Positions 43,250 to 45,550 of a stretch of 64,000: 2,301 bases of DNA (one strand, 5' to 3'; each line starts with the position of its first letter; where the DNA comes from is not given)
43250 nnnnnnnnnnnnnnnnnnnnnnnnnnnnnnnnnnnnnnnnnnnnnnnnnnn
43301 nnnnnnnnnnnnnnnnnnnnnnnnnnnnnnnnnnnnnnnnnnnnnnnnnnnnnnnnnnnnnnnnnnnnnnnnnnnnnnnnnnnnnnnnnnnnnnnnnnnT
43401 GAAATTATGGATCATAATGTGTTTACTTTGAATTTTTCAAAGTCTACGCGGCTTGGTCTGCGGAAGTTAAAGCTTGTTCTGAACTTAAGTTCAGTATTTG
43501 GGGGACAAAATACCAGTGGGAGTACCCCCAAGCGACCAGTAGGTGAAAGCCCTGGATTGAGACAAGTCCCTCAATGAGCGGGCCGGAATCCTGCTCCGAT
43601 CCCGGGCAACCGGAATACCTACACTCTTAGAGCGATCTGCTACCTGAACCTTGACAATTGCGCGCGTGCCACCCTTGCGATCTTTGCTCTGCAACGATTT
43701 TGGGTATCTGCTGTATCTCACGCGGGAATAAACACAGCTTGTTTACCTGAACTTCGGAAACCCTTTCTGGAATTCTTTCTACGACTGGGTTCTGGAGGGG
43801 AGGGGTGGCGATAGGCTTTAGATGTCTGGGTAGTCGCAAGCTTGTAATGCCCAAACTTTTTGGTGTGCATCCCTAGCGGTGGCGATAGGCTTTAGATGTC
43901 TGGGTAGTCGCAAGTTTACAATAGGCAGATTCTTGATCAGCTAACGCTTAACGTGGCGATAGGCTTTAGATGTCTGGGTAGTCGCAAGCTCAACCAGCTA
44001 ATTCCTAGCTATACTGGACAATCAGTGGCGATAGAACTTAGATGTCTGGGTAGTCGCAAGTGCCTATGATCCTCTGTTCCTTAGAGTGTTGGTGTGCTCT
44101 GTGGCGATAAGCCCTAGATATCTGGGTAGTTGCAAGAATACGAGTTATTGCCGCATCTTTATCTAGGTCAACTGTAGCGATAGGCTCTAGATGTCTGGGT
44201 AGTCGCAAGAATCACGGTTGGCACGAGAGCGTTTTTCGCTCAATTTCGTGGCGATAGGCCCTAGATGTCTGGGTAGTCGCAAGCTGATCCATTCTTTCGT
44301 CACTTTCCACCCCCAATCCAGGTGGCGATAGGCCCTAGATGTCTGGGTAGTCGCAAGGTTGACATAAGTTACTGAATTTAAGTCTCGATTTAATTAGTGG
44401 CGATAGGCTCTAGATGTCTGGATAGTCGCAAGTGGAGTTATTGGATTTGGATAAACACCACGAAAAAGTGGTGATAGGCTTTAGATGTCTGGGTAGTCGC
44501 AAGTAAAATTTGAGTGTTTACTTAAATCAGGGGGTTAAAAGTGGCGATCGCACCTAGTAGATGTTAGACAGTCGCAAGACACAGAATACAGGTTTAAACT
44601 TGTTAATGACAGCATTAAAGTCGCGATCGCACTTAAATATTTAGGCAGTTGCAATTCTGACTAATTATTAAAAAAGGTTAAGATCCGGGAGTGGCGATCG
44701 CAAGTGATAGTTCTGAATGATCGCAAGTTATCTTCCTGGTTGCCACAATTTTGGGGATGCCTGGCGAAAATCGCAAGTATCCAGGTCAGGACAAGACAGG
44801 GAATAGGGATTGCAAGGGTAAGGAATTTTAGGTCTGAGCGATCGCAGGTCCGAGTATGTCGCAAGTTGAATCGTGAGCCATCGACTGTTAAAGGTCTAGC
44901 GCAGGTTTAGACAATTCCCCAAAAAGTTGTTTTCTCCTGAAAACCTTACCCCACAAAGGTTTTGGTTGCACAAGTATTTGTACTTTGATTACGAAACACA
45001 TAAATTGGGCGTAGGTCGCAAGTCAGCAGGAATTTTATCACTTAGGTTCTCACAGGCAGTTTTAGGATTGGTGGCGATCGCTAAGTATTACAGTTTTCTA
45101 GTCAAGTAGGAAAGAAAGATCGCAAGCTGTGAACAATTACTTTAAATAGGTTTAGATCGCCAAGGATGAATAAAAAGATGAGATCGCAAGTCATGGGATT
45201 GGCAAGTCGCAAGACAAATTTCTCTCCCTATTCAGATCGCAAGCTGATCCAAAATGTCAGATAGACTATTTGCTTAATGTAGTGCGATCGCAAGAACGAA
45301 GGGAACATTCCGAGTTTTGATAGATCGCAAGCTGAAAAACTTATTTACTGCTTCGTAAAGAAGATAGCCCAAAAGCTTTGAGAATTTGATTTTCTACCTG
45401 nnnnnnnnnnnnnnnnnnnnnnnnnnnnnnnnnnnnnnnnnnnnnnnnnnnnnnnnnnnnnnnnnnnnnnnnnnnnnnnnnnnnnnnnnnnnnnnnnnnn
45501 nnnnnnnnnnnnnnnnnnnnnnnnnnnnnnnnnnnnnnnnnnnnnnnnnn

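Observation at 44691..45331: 640-bp trail in which only the last 7-10 nt of the CRISPR repeat (TCGCAAG, often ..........) recurs, all on one strand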

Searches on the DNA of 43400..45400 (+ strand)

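Call 12: search_dna_similar(query=window:43400-45400:+, collection=phages, mode=distant)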
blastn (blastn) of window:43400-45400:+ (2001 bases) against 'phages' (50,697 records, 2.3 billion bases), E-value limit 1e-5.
No match.

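Call 86: search_dna_similar(query=window:43805-45340:+, collection=phages, mode=distant, max_evalue=10, max_rows=25)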
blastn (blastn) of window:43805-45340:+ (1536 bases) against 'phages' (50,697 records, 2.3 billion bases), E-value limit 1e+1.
Records with a match: 8; places in all: 8; records where one place covers at least 80% of the query: 0.
Best place of each record, by identity: 90-95% 2; 80-90% 6.
By first word of the organism name: uncultured 2; Aeromonas 2; Sulfolobus 2; Listeria 2.
By host as written in the record: - 2; Aeromonas hydrophila ZPAH75 2; Sulfolobus 2; Listeria monocytogenes 2.
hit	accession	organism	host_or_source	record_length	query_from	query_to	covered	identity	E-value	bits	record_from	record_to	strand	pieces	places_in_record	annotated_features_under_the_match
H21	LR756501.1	uncultured phage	metagenomic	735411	1166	1201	2%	86.1%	6e+0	40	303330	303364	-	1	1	record has no annotation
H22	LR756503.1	uncultured phage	metagenomic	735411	1166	1201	2%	86.1%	6e+0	40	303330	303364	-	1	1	record has no annotation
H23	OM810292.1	Aeromonas phage ZPAH34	Aeromonas hydrophila ZPAH75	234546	782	815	2%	85.3%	6e+0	40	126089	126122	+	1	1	putative BspA family leucine-rich repeat surface protein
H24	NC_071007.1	Aeromonas phage ZPAH34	Aeromonas hydrophila ZPAH75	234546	782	815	2%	85.3%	6e+0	40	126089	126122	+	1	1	putative BspA family leucine-rich repeat surface protein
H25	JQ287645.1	Sulfolobus virus STSV2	Sulfolobus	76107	567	595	2%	89.7%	6e+0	40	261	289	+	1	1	none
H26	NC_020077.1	Sulfolobus virus STSV2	Sulfolobus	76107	567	595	2%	89.7%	6e+0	40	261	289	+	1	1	none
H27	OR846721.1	Listeria phage LM 4-11-1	Listeria monocytogenes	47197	29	56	2%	90.0%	6e+0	39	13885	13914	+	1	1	record has no annotation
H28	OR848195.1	Listeria phage LM 4-14-1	Listeria monocytogenes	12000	29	56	2%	90.0%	6e+0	39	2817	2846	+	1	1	record has no annotation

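Call 87: search_dna_similar(query=window:43805-45340:+, collection=plasmids, mode=distant, max_evalue=10, max_rows=25)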
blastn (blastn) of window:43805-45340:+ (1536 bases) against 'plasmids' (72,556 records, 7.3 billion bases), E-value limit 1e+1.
Records with a match: 6; places in all: 6; records where one place covers at least 80% of the query: 0.
Best place of each record, by identity: >=99% 1; 80-90% 5.
By first word of the organism name: Picosynechococcus 4; Halomonas 1; Dolichospermum 1.
By predicted mobility (MOB-suite, as given by PLSDB): non-mobilizable 5; mobilizable 1.
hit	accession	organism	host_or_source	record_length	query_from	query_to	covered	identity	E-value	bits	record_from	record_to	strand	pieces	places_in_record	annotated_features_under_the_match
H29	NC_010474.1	Picosynechococcus sp. PCC 7002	-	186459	809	854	3%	84.8%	1e-1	46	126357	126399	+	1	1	none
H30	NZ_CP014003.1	Picosynechococcus sp. PCC 73109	cell culture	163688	809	854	3%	84.8%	1e-1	46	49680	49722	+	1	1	none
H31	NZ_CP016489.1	Picosynechococcus sp. PCC 8807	cell culture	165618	809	854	3%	84.8%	1e-1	46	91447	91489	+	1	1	none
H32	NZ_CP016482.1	Picosynechococcus sp. PCC 7117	cell culture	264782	809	854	3%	82.6%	5e+0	42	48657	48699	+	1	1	none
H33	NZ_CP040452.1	Halomonas sp. PA16-9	-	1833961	512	546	2%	88.9%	5e+0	41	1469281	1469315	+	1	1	none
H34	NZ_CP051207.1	Dolichospermum flos-aquae CCAP 1403/13F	cell culture,freshwater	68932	1133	1154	1%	100.0%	5e+0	41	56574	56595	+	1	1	none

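Call 88: get_annotated_region(hit=H34, flank=1500)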
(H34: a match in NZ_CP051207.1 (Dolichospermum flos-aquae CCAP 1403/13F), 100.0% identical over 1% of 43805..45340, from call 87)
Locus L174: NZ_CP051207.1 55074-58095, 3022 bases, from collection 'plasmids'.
description: Dolichospermum flos-aquae CCAP 1403/13F plasmid pAfl69, complete sequence
organism: Dolichospermum flos-aquae CCAP 1403/13F (NCBI taxid 315271)
taxonomy: Bacteria; Cyanobacteriota; Cyanophyceae; Nostocales; Aphanizomenonaceae; Dolichospermum; Dolichospermum flos-aquae; Dolichospermum flos-aquae CCAP 1403/13F
host: -; source: cell culture,freshwater; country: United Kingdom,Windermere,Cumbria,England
typing (MOB-suite, as given by PLSDB): non-mobilizable; replicon rep_cluster_345
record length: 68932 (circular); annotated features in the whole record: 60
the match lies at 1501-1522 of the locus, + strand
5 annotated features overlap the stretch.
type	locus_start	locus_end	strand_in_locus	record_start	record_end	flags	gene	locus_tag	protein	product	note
CDS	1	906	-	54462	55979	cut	-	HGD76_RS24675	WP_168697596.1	FAD-dependent oxidoreductase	-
CDS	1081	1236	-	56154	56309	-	-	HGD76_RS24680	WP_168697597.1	lmo0937 family membrane protein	-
CDS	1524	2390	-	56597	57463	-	-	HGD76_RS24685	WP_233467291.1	tyrosine-type recombinase/integrase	GO:0015074 - DNA integration [Evidence IEA]; GO:0006310 - DNA recombination [Evidence IEA]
CDS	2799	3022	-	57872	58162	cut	-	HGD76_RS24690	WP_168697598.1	HNH endonuclease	-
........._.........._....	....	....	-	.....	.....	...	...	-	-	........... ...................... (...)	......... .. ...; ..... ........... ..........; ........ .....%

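Call 89: get_annotated_region(hit=H29, flank=2500)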
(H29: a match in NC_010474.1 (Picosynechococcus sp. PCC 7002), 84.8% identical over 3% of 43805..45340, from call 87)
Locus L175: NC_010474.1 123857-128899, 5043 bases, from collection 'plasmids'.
description: Picosynechococcus sp. PCC 7002 plasmid pAQ7, complete sequence
organism: Picosynechococcus sp. PCC 7002 (NCBI taxid 32049)
taxonomy: Bacteria; Cyanobacteriota; Cyanophyceae; Chroococcales; Geminocystaceae; Picosynechococcus; Picosynechococcus sp. PCC 7002
host: -; source: -; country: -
typing (MOB-suite, as given by PLSDB): non-mobilizable
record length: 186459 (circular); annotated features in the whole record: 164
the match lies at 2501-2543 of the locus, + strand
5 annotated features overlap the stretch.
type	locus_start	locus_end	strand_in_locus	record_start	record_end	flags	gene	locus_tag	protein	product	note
CDS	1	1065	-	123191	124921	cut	-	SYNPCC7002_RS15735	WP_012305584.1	ABC transporter ATP-binding protein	-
CDS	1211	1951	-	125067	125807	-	-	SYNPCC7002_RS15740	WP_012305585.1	SH3 domain-containing protein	-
CDS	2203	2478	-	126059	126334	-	-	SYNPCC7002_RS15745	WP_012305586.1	hypothetical protein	-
CDS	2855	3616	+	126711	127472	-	-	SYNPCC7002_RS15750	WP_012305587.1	hypothetical protein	-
CDS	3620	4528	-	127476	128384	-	-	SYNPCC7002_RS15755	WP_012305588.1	zinc ribbon domain-containing protein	-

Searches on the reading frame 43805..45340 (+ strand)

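Call 101: search_protein_families(library=pfam, proteins=[L175:3620-4528:-, L175:2855-3616:+], max_evalue=0.001)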
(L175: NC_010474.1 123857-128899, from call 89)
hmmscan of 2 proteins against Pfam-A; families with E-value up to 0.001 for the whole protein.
L175:3620-4528:- (302 aa): 2 families
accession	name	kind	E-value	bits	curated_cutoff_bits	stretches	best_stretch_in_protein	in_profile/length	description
PF13240.11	Zn_Ribbon_1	-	6.5e-06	26.2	25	1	6-26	1-21/23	zinc-ribbon domain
PF12773.13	DZR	-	0.00094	19.7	27.3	0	6-25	26-45/45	Double zinc ribbon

L175:2855-3616:+ (253 aa): 0 families
